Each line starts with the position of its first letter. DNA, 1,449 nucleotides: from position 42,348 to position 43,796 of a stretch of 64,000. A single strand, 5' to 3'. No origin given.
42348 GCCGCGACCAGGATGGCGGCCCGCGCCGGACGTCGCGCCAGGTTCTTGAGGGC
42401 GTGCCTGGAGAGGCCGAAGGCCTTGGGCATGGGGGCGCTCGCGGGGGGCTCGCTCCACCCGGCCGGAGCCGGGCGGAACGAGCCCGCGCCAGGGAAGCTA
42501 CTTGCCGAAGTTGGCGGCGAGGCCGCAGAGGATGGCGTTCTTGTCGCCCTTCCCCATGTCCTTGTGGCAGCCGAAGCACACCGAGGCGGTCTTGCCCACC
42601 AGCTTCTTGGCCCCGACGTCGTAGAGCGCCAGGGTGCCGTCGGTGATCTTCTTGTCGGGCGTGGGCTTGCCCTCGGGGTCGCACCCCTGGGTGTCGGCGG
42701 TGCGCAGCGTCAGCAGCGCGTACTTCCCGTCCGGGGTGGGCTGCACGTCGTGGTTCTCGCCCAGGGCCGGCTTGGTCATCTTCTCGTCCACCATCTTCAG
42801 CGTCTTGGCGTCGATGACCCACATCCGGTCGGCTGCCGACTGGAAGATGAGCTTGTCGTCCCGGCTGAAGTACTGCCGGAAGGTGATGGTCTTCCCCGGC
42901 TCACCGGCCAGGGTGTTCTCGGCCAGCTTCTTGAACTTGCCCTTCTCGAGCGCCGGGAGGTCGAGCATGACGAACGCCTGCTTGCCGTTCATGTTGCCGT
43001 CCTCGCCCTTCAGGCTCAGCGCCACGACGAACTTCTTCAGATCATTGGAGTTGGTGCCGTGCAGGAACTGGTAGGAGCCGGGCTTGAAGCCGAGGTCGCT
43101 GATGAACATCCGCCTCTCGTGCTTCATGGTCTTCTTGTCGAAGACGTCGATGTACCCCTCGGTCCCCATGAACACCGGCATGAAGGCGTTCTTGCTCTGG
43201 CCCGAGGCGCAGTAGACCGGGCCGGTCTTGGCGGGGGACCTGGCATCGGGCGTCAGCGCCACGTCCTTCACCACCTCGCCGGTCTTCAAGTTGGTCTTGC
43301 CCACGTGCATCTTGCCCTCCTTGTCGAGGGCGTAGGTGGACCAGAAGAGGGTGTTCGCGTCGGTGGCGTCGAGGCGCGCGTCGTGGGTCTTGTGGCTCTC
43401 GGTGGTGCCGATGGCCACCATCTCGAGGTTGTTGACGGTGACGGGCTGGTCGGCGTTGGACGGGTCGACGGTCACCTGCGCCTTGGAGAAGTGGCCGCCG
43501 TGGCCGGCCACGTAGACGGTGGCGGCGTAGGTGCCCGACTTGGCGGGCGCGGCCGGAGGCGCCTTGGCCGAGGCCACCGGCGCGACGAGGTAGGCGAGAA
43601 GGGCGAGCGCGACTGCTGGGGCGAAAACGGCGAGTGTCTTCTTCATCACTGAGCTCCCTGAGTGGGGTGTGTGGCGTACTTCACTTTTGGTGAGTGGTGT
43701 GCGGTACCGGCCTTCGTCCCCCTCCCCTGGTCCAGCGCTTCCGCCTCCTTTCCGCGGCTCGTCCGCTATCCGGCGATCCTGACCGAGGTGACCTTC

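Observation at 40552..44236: PCu(A)C chaperone, secreted haem/His-rich propeller-like protein and MacB-type ABC: a Nos-like metalloprotein maturation module?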

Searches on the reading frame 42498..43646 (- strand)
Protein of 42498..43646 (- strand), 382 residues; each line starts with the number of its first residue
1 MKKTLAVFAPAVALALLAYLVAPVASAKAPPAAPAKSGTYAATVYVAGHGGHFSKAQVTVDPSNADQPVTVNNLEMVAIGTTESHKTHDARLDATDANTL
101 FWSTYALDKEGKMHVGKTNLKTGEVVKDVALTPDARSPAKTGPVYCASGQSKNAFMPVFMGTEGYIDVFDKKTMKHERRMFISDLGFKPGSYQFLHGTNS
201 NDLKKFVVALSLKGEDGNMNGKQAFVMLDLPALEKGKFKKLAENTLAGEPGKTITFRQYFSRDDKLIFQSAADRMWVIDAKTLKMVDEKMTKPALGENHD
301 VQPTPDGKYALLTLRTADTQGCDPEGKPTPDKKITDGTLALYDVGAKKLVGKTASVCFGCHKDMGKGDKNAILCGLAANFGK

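Call 3: search_protein_families(library=pfam, proteins=[window:42498-43646:-], max_evalue=0.01)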
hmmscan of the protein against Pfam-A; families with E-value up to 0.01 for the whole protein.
window:42498-43646:- (382 aa): 0 families

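Call 4: search_protein_families(library=ncbifam, proteins=[window:42498-43646:-], max_evalue=0.01)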
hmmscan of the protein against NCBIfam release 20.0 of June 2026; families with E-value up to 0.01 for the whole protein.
window:42498-43646:- (382 aa): 0 families

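Call 5: find_homologous_proteins(query=window:42498-43646:-, max_evalue=0.001)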
Query window:42498-43646:- (382 aa): 867 proteins with E <= 0.001 among 8000 candidates; the best 120 are listed.
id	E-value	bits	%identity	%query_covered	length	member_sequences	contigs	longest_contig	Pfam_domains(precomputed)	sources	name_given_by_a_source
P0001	1.0e-238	810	93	100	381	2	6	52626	-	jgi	jgi:hypothetical protein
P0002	2.1e-221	753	89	90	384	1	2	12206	-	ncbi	-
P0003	3.8e-219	746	87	90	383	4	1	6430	-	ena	-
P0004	4.0e-216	736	86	96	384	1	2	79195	-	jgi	jgi:hypothetical protein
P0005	4.9e-205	699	79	100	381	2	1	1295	-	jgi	jgi:hypothetical protein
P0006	6.6e-198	676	76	100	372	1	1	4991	-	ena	-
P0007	6.9e-197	672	83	90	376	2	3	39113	-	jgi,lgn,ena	-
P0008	8.9e-197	672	83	89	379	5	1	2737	-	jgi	jgi:hypothetical protein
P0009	2.6e-196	670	81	90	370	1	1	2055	-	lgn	-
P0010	4.3e-192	657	75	100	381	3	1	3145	-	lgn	-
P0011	1.9e-190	651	74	100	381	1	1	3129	-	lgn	-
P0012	3.1e-190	650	75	100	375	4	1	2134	-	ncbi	-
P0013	1.1e-188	645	73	100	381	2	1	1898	-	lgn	-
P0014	1.8e-188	645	72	100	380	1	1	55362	-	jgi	jgi:hypothetical protein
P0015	2.7e-188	644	73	100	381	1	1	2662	-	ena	-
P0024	1.1e-186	639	72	100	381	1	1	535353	-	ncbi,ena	-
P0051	2.3e-178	611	69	100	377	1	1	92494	-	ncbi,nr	ncbi:MAG TPA: hypothetical protein VFL83_01440 [Anaeromyxobacter sp.]|nr:hypothetical protein [Anaer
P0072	3.4e-175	601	68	100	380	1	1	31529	-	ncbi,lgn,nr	ncbi:MAG: hypothetical protein M1497_14965 [Nitrospirae bacterium]|nr:hypothetical protein [Nitrospi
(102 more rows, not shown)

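Call 6: search_solved_structures(query=window:42498-43646:-, max_evalue=10, show_alignments=2)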
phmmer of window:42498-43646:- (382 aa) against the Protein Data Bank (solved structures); distinct sequences matched with E-value up to 10: 0.

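Call 17: find_encoding_contigs(protein=P0072, flank=10000, max_places=2)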
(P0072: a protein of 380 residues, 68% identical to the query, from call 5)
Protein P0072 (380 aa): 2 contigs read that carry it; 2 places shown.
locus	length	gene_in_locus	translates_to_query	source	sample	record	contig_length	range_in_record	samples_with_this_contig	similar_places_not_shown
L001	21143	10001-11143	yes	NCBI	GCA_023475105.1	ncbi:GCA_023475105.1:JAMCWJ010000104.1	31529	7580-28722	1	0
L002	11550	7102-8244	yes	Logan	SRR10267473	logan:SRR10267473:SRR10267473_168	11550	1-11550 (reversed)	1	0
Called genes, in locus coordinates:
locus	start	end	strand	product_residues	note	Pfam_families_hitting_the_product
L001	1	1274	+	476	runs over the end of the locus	PF04143:Sulf_transp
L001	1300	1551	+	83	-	PF01206:TusA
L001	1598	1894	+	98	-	-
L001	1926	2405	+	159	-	PF00582:Usp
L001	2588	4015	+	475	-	PF01593:Amino_oxidase, PF13450:NAD_binding_8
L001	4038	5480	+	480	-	PF02310:B12-binding, PF04055:Radical_SAM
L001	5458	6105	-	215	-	PF02811:PHP, PF13263:PHP_C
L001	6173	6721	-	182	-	-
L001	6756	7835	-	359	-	PF04055:Radical_SAM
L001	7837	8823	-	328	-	PF00535:Glycos_transf_2, PF10111:Glyco_tranf_2_2, PF13506:Glyco_transf_21, PF13641:Glyco_tranf_2_3, PF13632:Glyco_trans_2_3 (weak)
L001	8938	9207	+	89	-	-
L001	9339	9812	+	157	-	PF04314:LpqE-like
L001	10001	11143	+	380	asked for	-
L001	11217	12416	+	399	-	PF12704:MacB_PCD (weak), PF02687:FtsX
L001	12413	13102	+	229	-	PF02463:SMC_N (faint), PF00005:ABC_tran, PF13304:AAA_21 (faint)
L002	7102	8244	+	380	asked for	-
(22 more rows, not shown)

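Call 18: find_encoding_contigs(protein=P0024, flank=10000, max_places=2)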
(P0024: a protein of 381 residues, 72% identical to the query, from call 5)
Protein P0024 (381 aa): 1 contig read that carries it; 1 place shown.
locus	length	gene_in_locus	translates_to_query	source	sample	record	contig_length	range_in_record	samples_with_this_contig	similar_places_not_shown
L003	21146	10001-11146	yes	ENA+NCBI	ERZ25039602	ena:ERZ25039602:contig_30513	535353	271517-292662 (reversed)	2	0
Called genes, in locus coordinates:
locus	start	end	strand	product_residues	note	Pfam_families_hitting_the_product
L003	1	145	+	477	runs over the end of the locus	PF04143:Sulf_transp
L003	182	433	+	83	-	PF01206:TusA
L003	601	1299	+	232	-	PF00582:Usp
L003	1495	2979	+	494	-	PF01266:DAO (weak), PF01593:Amino_oxidase, PF01946:Thi4 (faint), PF12831:FAD_oxidored (weak), PF13450:NAD_binding_8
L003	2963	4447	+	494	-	PF02310:B12-binding, PF04055:Radical_SAM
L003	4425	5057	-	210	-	PF02811:PHP, PF13263:PHP_C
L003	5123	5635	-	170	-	-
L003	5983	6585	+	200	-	PF13505:OMP_b-brl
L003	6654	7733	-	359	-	PF04055:Radical_SAM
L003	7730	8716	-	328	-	PF00535:Glycos_transf_2, PF10111:Glyco_tranf_2_2, PF13641:Glyco_tranf_2_3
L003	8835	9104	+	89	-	-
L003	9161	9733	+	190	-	PF04314:LpqE-like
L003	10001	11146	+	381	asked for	-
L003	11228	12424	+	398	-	PF12704:MacB_PCD (weak), PF02687:FtsX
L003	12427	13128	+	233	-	PF00005:ABC_tran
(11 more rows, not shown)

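Call 19: search_protein_representatives(protein=window:42498-43646:-)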
Query: 382 residues. Proteins with E-value up to 0.001 (for the whole library): 116; up to 1e-10: 88; up to 1e-30: 54. The best 116 are listed.
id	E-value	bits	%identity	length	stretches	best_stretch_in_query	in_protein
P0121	4.3e-112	391.6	45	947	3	37-378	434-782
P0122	2.6e-108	379.2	42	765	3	33-377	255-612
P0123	2.7e-106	372.5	41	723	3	37-376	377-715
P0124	3.8e-101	355.6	54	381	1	12-380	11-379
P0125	1.4e-94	334.0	46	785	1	38-378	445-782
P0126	2.5e-94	333.2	58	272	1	101-381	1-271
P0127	7.1e-89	315.2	41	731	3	37-376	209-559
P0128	2.6e-87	310.1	47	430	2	39-376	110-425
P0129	1.7e-86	307.4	42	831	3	36-380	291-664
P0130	7.6e-84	298.7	51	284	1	9-272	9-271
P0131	6.9e-81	289.0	48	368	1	17-379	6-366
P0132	1.3e-77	278.2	45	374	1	30-380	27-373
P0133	1.6e-77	277.9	47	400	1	27-376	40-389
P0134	1.4e-74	268.2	46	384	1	13-381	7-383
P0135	5.1e-73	263.1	46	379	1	2-380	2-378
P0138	4.9e-66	240.1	42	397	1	12-377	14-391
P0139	2.2e-65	237.9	42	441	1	11-381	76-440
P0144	1.6e-60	221.9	42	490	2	84-378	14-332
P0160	1.2e-45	173.1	34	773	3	37-378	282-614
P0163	1.8e-42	162.6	35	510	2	35-364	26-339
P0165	2.0e-41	159.1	38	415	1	30-376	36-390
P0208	9.1e-11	58.2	33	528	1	32-378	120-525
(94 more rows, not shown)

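Call 22: find_encoding_contigs(protein=P0051, flank=10000, max_places=1)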
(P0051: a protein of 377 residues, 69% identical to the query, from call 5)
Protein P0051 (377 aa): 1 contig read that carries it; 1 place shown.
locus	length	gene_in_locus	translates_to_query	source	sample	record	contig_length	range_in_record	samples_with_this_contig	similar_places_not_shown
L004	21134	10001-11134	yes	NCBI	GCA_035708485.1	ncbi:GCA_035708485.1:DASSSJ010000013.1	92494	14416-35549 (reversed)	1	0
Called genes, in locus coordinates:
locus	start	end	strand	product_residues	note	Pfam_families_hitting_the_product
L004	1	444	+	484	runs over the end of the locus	PF02310:B12-binding, PF04055:Radical_SAM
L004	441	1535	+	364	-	PF00535:Glycos_transf_2, PF10111:Glyco_tranf_2_2, PF13641:Glyco_tranf_2_3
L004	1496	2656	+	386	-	PF04055:Radical_SAM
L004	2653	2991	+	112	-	-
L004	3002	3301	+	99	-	-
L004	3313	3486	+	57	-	-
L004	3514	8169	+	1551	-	PF00501:AMP-binding, PF23562:AMP-binding_C_3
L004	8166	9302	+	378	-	PF00682:HMGL-like, PF22617:HCS_D2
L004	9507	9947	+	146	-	PF04314:LpqE-like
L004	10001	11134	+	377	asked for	-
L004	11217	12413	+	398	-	PF12704:MacB_PCD, PF02687:FtsX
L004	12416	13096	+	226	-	PF00005:ABC_tran, PF13304:AAA_21 (faint)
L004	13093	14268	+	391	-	PF04055:Radical_SAM, PF13186:SPASM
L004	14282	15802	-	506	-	PF03601:Cons_hypoth698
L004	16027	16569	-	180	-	PF01814:Hemerythrin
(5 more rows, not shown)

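Call 31: predict_structure(alignment_id=A1)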
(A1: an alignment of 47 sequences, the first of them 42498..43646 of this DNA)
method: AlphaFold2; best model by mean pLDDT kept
length: 382 residues; sequences in the alignment: 47
mean_pLDDT: 86.5   pTM: 0.84
mean pLDDT of the five models: 86.5, 85.8, 85.0, 83.9, 82.2
residues with pLDDT >= 90: 247; 70-90: 90; 50-70: 18; < 50: 27
segments of 3 or more residues with pLDDT < 50: 1-5, 16-36
pLDDT, mean of each block of 10 residues (from residue 1): 46 48 33 53 83 90 93 88 79 91 88 91 91 88 80 94 93 96 95 94 97 94 98 97 98 93 96 97 98 93 93 92 90 92 95 89 84 81 66
secondary structure, 60 per line:
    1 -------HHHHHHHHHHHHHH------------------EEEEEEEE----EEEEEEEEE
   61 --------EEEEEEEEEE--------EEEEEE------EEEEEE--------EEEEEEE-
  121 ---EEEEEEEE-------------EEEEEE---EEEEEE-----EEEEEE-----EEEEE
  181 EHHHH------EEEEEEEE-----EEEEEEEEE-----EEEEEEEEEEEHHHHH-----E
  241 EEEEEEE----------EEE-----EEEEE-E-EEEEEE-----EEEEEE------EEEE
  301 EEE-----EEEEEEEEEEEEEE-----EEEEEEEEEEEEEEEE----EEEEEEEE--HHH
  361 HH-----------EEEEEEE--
elements in order: H8-21 E40-47 E52-60 E69-78 E87-92 E99-104 E113-119 E124-131 E145-150 E154-159 E165-170 E176-181 H182-185 E192-199 E205-213 E219-229 H230-234 E240-247 E258-260 E266-270 E274-279 E285-290 E297-303 E309-322 E328-343 E348-355 H358-362 E374-380

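Call 35: fold_search(model_id=the predicted structure, library=pdb)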
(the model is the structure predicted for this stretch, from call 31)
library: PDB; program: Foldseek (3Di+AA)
matches with E <= 10: 1839; with E <= 0.001: 1318
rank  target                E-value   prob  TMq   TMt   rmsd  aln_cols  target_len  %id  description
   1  8ge4_B                3.6e-10  1.00  0.46  0.52   6.2       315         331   10  CryoEM structure of beta-2-adrenergic receptor in complex with nucleotide-free Gs heterotrimer (#5 of 20) (released 2024-03-06)
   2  8gfv_B                4.9e-10  1.00  0.46  0.52   5.7       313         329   10  CryoEM structure of beta-2-adrenergic receptor in complex with GTP-bound Gs heterotrimer (transition intermediate #1 o (released 2024-03-06)
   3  5yzg_s                5.1e-10  1.00  0.46  0.47   6.4       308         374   10  The Cryo-EM Structure of Human Catalytic Step I Spliceosome (C complex) at 4.1 angstrom resolution (released 2018-08-08)
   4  8unw_B                5.4e-10  1.00  0.47  0.52  13.2       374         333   10  CryoEM structure of beta-2-adrenergic receptor in complex with GTP-bound Gs heterotrimer (Class L) (released 2024-03-06)
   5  6kyb_A                6.3e-10  1.00  0.40  0.45  11.4       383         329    9  Crystal structure of Atg18 from Saccharomyces cerevisiae (released 2020-09-09)
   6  5c2v_B                7.0e-10  1.00  0.42  0.45   5.8       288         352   15  Kuenenia stuttgartiensis Hydrazine Synthase (released 2015-10-14)
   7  3zwl_D                7.0e-10  1.00  0.46  0.49   7.0       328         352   11  Structure of eukaryotic translation initiation factor eIF3i complex with eIF3b C-terminus (655-700) (released 2011-10-05)
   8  9uk4_A                7.8e-10  1.00  0.41  0.51   8.1       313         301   14  Crystal structure of WDR5 in complex with peptide Ac-ARA-NH2 (released 2025-10-08)
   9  4lg8                  8.2e-10  1.00  0.46  0.56   6.4       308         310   10  Crystal structure of PRPF19 WD40 repeats (released 2013-08-07)
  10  8gei_B                8.2e-10  1.00  0.42  0.48   8.1       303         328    8  CryoEM structure of beta-2-adrenergic receptor in complex with nucleotide-free Gs heterotrimer (#19 of 20) (released 2024-03-06)
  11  8ova_A7               8.6e-10  1.00  0.45  0.54   6.5       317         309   11  CRYO-EM STRUCTURE OF TRYPANOSOMA BRUCEI PROCYCLIC FORM 80S RIBOSOME : PARENTAL STRAIN (released 2023-11-29)
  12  8afy_B                1.0e-09  1.00  0.40  0.46  10.7       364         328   10  Subtomogram average of membrane-bound Atg18 oligomers (released 2023-11-01)
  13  8afq_D                1.0e-09  1.00  0.40  0.45  11.7       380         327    9  Tube assembly of Atg18-PR72AA (released 2023-11-01)
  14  8hti_B                1.1e-09  1.00  0.47  0.54   5.5       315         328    9  Human Consensus Olfactory Receptor OR52c in Complex with Octanoic Acid (OCA) and G Protein (released 2023-12-20)
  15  8hdo_B                1.1e-09  1.00  0.41  0.47   5.4       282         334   14  Structure of A2BR bound to synthetic agonists BAY 60-6583 (released 2023-01-18)
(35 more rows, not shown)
